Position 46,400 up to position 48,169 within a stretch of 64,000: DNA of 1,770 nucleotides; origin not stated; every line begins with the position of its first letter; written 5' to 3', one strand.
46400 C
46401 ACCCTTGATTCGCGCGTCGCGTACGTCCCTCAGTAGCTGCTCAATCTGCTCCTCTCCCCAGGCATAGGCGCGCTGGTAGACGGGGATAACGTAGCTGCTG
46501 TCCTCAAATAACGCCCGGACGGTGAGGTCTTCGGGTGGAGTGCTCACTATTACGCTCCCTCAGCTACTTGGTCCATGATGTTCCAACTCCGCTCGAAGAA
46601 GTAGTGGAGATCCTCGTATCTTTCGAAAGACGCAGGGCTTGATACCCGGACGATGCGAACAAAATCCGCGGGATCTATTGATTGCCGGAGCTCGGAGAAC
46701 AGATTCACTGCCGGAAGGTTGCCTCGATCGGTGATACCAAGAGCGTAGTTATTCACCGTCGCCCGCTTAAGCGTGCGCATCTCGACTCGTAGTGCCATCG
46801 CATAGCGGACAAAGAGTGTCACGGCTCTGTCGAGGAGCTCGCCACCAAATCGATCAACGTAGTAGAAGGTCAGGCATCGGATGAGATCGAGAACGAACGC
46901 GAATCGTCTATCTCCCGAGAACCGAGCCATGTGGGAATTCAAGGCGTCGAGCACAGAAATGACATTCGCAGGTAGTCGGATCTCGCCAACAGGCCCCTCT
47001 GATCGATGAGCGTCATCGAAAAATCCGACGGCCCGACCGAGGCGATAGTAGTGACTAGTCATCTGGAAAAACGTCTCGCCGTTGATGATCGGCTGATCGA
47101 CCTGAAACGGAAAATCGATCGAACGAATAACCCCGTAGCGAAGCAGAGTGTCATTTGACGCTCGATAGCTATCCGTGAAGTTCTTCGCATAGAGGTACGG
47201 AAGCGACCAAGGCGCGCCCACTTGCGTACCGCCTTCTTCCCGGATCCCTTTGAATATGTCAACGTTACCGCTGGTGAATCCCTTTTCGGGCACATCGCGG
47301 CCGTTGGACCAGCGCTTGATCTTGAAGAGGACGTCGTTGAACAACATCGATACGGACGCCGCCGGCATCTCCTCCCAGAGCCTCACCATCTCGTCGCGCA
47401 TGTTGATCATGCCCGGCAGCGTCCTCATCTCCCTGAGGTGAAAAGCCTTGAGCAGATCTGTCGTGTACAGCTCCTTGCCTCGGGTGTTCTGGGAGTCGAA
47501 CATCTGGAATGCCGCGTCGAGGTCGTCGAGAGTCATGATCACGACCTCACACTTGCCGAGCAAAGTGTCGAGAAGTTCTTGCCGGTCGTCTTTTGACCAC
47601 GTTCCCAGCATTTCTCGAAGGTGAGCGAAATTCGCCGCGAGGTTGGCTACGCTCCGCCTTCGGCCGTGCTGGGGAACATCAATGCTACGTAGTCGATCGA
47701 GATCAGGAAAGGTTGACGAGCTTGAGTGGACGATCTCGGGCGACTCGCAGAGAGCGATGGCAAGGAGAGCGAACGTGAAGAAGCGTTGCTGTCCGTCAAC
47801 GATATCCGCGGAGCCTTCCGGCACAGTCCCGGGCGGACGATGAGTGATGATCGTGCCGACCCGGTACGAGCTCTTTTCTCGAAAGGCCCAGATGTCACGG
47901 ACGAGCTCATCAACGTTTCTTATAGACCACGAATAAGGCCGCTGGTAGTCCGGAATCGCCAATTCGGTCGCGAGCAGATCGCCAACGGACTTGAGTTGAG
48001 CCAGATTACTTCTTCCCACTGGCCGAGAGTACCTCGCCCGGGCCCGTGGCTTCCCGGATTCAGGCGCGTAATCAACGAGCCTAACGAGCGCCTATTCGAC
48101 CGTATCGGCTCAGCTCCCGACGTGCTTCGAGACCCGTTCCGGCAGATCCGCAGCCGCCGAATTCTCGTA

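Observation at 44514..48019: Paired-DUF262 cassette: a DUF262-only protein translationally coupled to a DUF262+DUF1524 nuclease, a candidate undescribed defence system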

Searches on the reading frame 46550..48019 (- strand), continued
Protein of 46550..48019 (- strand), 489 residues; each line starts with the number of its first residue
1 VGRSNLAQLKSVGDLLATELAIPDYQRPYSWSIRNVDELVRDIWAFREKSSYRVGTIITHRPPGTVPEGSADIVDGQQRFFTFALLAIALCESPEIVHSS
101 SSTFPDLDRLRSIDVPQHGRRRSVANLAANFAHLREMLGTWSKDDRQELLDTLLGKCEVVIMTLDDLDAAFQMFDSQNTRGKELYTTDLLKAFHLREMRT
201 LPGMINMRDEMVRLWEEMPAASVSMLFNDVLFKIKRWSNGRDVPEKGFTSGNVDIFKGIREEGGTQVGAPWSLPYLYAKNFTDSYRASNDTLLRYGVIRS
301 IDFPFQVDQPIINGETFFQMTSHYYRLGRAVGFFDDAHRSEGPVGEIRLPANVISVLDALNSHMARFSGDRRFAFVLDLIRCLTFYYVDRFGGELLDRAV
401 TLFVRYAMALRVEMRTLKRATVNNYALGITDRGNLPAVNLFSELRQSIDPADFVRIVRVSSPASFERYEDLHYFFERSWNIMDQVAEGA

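Call 56: fold_search(model_id=the predicted structure, library=pdb)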
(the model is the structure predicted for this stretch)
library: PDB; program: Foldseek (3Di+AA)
matches with E <= 10: 66; with E <= 0.001: 6
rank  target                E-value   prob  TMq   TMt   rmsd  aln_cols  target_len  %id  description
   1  7drs_A                9.8e-08  1.00  0.33  0.23  14.0       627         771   12  Structure of SspE_40224 (released 2022-06-29)
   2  6jiv_A                1.8e-07  1.00  0.32  0.28  13.7       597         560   14  SspE crystal structure (released 2020-03-25)
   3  6jiv_C                9.6e-07  1.00  0.34  0.30  12.4       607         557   14  SspE crystal structure (released 2020-03-25)
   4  7drr_A                1.7e-06  1.00  0.30  0.21  13.5       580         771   14  Structure of SspE-R100A protein (released 2022-06-29)
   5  9jfl_B                1.6e-05  1.00  0.27  0.23  21.7       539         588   13  Molecular basis of the phosphorothioation-sensing antiphage defence system DndBCDE-DndI (released 2024-12-11)
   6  9jfl_A                2.5e-05  1.00  0.27  0.23  20.5       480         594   13  Molecular basis of the phosphorothioation-sensing antiphage defence system DndBCDE-DndI (released 2024-12-11)
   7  7p9k_A                2.2e-02  0.69  0.21  0.18  18.3       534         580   12  BrxU, GmrSD-family Type IV restriction enzyme (released 2021-12-08)
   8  6sdk_B                4.5e-01  0.63  0.20  0.40  10.0       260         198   10  Crystal structure of bacterial ParB dimer bound to CDP (released 2019-10-23)
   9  8dyp_A                1.1e+00  0.07  0.11  0.15  21.8       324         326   12  Crystal structure of human cystine transporter cystinosin (released 2022-11-16)
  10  8jns_D                1.3e+00  0.03  0.07  0.08  20.2       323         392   11  cryo-EM structure of a CED-4 hexamer (released 2023-06-28)
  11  9bm1                  1.8e+00  0.02  0.08  0.02  31.2       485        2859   10  State-3 of motor domain from full-length human dynein-1 in 5mM ATP (released 2025-04-23)
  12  8wuw_H                2.7e+00  0.03  0.08  0.08  19.7       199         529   12  Cryo-EM structure of H. thermophilus GroEL-GroES2 asymmetric football complex (released 2024-03-27)
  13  3lqq_B                2.7e+00  0.02  0.07  0.07  20.3       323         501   12  Structure of the CED-4 Apoptosome (released 2010-04-28)
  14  7r88_B                2.7e+00  0.02  0.11  0.10  24.2       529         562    9  The structure of human ABCG5-I529W/ABCG8-WT (released 2021-09-08)
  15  3lqq_A                2.8e+00  0.02  0.08  0.08  20.5       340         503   12  Structure of the CED-4 Apoptosome (released 2010-04-28)
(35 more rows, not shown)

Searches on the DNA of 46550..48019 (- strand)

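Call 72: search_dna_similar(query=L060:7956-11409:+, collection=ecoli_genomes, mode=distant, max_rows=12)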
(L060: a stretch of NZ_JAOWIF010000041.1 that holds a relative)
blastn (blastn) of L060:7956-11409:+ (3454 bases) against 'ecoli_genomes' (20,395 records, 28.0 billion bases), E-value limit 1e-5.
Records with a match: 310; places in all: 311; records where one place covers at least 80% of the query: 254.
Genomes with a match: 304 of 5426; with a place that covers at least 80% of the query: 254. Places per genome that has any: lowest 1, median 1, highest 3. On chromosomes: 300 places; on plasmids: 11.
Best place of each record, by identity: 60-80% 310.
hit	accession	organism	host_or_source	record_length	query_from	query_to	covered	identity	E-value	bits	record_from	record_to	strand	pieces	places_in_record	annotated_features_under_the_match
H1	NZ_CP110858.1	Escherichia coli strain LST200A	Homo sapiens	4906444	341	3363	88%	67.5%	0e+0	974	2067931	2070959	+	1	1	DUF262 domain-containing protein (x2)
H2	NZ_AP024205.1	Escherichia coli strain TA8571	-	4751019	341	3363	88%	67.5%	0e+0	969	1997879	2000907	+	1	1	DUF262 domain-containing protein (x2)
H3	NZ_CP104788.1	Escherichia coli strain SHP24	swine faeces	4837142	341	3363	88%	67.5%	0e+0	969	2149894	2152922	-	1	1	DUF262 domain-containing protein (x2)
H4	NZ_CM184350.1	Escherichia coli strain ES3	Aquarana catesbeiana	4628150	341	3363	88%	67.5%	0e+0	969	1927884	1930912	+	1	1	DUF262 domain-containing protein (x2)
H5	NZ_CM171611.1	Escherichia coli strain GXU-23-25-310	dairy water buffaloes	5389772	341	3363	88%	67.5%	0e+0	969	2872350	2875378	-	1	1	DUF262 domain-containing protein (x2)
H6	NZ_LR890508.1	Escherichia coli strain MSB1_9I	Homo sapiens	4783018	341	3363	88%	67.5%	0e+0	965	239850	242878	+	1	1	DUF262 domain-containing protein (x2)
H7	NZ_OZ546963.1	Escherichia coli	Homo sapiens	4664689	341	3363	88%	67.4%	0e+0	960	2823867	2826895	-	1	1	DUF262 domain-containing protein (x2)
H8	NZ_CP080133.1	Escherichia coli strain PK8277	chicken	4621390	341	3363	88%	67.4%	0e+0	956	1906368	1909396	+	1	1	DUF262 domain-containing protein (x2)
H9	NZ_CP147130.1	Escherichia coli strain KFu015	river water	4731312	341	3363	88%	67.4%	0e+0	956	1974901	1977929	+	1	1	DUF262 domain-containing protein (x2)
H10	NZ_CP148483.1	Escherichia coli strain Z1323CEC0004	Chicken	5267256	341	3363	88%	67.4%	0e+0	956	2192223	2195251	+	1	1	DUF262 domain-containing protein (x2)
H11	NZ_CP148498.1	Escherichia coli strain Z1323CEC0002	Chicken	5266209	341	3363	88%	67.4%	0e+0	956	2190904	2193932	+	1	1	DUF262 domain-containing protein (x2)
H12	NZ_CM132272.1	Escherichia coli strain 20AR0354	Homo sapiens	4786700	341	3363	88%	67.4%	0e+0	951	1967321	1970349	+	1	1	DUF262 domain-containing protein (x2)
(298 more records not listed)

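Call 73: get_annotated_region(hit=H1, flank=6000)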
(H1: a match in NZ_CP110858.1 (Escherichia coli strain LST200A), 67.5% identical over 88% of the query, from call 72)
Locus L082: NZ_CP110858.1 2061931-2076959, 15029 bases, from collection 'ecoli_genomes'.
description: Escherichia coli strain LST200A chromosome, complete genome
organism: Escherichia coli strain LST200A (NCBI taxid 562)
replicon: chromosome; assembly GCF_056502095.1
host: Homo sapiens; source: Boston, MA, USA; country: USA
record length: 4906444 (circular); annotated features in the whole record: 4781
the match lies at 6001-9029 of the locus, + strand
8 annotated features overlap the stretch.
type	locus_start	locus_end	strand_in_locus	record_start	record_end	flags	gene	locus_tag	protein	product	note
CDS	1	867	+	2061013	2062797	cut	-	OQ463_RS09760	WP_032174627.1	cold shock domain-containing protein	-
CDS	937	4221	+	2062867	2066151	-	-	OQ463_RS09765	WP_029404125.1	type I restriction endonuclease subunit R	-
CDS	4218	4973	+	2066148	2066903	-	-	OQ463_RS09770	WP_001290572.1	M48 family metallopeptidase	-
CDS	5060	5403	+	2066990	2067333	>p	-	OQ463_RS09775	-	IS1-like element transposase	frameshifted; incomplete; partial in the middle of a contig; missing C-terminus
CDS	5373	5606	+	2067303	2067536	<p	-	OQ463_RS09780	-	integrase core domain-containing protein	incomplete; partial in the middle of a contig; missing N-terminus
CDS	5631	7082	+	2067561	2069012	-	-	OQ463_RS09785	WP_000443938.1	DUF262 domain-containing protein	-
CDS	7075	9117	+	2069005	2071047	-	-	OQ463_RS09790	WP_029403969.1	DUF262 domain-containing protein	-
CDS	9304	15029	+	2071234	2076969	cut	hhe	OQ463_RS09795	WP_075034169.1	DUF4011 domain-containing anti-phage protein Hhe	-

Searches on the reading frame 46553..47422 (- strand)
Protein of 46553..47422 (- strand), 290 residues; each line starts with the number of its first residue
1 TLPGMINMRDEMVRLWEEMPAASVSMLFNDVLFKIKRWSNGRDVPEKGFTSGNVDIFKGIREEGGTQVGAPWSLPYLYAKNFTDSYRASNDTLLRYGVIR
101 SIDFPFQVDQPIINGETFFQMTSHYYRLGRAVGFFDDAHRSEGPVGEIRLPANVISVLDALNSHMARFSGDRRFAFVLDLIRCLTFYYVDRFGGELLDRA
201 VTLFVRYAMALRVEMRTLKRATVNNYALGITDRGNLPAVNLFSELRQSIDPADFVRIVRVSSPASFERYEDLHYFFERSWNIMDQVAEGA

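Call 67: predict_structure(alignment_id=A4)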
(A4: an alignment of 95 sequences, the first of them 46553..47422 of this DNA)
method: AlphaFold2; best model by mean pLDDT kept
length: 290 residues; sequences in the alignment: 95
mean_pLDDT: 91.6   pTM: 0.90
mean pLDDT of the five models: 91.6, 89.9, 89.8, 89.6, 89.6
residues with pLDDT >= 90: 229; 70-90: 46; 50-70: 13; < 50: 2
segments of 3 or more residues with pLDDT < 50: none
pLDDT, mean of each block of 10 residues (from residue 1): 65 90 95 98 97 91 82 95 96 95 95 93 95 84 71 94 95 97 98 97 97 95 97 91 98 93 93 92 77
secondary structure, 60 per line:
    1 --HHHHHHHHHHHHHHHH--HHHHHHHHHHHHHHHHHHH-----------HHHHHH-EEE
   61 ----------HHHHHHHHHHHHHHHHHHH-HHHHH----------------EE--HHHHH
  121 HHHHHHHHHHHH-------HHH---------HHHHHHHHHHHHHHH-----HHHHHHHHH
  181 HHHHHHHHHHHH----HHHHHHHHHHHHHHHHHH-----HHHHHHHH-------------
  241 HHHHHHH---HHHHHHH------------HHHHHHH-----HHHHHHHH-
elements in order: H3-18 H21-39 H51-56 E58-60 H71-89 H91-95 H116-132 H152-166 H172-192 H197-214 H220-227 H241-247 H251-257 H270-276 H282-289

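Call 71: fold_search(model_id=the predicted structure, library=pdb)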
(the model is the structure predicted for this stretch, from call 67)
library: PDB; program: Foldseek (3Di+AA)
matches with E <= 10: 5; with E <= 0.001: 0
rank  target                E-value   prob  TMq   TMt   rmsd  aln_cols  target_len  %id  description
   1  5t2x_A                8.1e+00  0.01  0.12  0.12  16.7       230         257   11  Crystal structure of Uncharacterised protein lpg1670 (released 2016-09-28)
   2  8b93_B                8.9e+00  0.01  0.16  0.18  20.4       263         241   11  Crystal structure of PPARG and NCOR2 with an inverse agonist (compound 15b) (released 2022-12-28)
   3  3fur_A                9.4e+00  0.01  0.14  0.15  17.9       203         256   13  Crystal Structure of PPARg in complex with INT131 (released 2009-06-09)
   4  5ufk                  9.8e+00  0.03  0.21  0.23  14.7       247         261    8  Structure of the effector protein SidK (lpg0968) from Legionella pneumophila (released 2017-05-10)
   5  2fvj_A                9.8e+00  0.01  0.14  0.15  18.8       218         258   11  A novel anti-adipogenic partial agonist of peroxisome proliferator-activated receptor-gamma (PPARG) recruits pparg-coa (released 2006-05-16)
